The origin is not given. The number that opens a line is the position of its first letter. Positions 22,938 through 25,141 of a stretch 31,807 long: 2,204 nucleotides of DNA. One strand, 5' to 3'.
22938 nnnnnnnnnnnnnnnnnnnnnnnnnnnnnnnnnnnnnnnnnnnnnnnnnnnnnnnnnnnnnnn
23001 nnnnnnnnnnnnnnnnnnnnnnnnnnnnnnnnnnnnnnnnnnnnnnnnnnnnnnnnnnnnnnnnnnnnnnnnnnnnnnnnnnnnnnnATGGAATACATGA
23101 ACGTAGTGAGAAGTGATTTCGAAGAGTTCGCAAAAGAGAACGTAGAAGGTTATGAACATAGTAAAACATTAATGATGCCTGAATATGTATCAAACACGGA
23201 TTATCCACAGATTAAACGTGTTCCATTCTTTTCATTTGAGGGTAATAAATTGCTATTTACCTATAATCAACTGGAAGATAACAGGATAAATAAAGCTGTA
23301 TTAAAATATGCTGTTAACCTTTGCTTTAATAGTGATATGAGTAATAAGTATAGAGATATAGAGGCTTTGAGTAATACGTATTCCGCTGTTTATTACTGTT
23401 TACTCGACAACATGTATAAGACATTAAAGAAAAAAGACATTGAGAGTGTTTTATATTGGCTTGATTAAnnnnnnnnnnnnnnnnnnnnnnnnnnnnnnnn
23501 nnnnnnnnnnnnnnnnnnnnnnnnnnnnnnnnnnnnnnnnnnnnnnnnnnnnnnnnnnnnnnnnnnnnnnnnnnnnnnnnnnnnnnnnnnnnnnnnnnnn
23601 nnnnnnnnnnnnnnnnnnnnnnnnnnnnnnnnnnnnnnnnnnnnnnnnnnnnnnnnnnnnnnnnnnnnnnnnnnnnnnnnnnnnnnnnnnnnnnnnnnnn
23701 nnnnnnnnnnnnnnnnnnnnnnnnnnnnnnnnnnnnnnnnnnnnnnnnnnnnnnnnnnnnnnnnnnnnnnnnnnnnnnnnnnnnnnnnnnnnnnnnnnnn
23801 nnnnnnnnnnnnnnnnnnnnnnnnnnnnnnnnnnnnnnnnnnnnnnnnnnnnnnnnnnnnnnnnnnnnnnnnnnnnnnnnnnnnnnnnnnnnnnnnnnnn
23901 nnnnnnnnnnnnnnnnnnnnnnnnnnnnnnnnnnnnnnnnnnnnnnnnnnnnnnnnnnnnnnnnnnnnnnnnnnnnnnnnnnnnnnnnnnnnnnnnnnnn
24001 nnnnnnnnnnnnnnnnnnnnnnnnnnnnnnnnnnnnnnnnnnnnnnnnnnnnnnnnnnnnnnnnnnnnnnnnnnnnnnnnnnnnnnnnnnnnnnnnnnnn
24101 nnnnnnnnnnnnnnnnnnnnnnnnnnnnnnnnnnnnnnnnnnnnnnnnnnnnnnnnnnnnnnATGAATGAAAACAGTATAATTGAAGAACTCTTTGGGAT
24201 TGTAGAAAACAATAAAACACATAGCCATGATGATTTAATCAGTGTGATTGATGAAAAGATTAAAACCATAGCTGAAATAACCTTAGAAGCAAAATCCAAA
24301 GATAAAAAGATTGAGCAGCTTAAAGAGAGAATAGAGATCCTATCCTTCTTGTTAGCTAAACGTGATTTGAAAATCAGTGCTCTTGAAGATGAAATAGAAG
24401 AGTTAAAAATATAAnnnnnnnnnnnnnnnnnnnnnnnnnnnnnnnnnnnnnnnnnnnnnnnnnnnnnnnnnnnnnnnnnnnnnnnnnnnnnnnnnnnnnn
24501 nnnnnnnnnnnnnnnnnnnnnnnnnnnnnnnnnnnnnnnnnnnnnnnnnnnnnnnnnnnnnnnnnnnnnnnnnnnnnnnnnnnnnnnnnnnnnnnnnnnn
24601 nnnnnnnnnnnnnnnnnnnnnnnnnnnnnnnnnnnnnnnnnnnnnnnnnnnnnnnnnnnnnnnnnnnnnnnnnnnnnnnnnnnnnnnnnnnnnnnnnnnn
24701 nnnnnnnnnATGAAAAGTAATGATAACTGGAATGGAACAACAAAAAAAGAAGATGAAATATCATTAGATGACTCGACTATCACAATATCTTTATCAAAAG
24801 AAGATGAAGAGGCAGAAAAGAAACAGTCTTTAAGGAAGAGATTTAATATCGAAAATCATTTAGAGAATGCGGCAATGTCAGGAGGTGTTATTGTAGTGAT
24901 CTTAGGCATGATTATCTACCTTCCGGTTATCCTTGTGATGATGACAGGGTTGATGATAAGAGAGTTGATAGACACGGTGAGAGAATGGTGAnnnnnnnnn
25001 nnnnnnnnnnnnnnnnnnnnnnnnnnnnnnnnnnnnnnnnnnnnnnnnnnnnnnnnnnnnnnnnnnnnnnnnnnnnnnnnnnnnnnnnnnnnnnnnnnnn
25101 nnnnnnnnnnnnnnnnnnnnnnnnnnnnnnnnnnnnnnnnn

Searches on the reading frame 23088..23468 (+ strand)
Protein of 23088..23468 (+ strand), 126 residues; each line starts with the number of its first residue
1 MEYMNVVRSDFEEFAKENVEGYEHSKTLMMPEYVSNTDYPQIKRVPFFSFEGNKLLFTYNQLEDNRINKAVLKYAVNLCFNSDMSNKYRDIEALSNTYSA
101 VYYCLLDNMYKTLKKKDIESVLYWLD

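Call 56: search_protein_families(library=pfam, proteins=[window:23088-23468:+], max_evalue=0.01)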
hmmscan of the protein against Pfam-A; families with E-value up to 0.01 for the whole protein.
window:23088-23468:+ (126 aa): 1 family
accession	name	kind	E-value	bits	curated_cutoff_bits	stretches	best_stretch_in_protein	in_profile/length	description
PF22716.1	SNaCT11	-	0.00011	22.9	27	1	5-86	63-142/164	Short NACHT-associated C-Terminal domain, family 11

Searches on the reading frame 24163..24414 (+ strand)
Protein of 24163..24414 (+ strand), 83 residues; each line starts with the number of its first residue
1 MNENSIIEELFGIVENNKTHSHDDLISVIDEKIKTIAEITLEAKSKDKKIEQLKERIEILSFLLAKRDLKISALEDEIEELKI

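Call 11: search_protein_families(library=pfam, proteins=[window:24163-24414:+], max_evalue=0.01)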
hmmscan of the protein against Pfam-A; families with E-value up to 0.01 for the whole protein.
window:24163-24414:+ (83 aa): 0 families

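Call 49: search_protein_families(library=phrogs, proteins=[window:24163-24414:+], max_evalue=0.01)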
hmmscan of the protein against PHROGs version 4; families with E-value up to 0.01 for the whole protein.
window:24163-24414:+ (83 aa): 1 family
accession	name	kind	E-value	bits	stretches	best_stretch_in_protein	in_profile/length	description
phrog_4780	-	unknown function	0.002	18.7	1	29-82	146-199/275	-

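Call 50: search_protein_families(library=ncbifam, proteins=[window:24163-24414:+], max_evalue=0.01)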
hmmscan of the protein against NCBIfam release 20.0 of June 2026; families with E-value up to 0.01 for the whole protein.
window:24163-24414:+ (83 aa): 0 families

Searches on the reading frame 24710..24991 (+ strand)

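Call 56: search_protein_families(library=pfam, proteins=[window:24710-24991:+], max_evalue=0.01)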
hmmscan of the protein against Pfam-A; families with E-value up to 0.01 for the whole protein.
window:24710-24991:+ (93 aa): 1 family
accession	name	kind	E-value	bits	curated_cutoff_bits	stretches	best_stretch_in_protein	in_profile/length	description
PF14257.11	DUF4349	-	0.0034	17.2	27.7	1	20-80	146-210/213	Domain of unknown function (DUF4349)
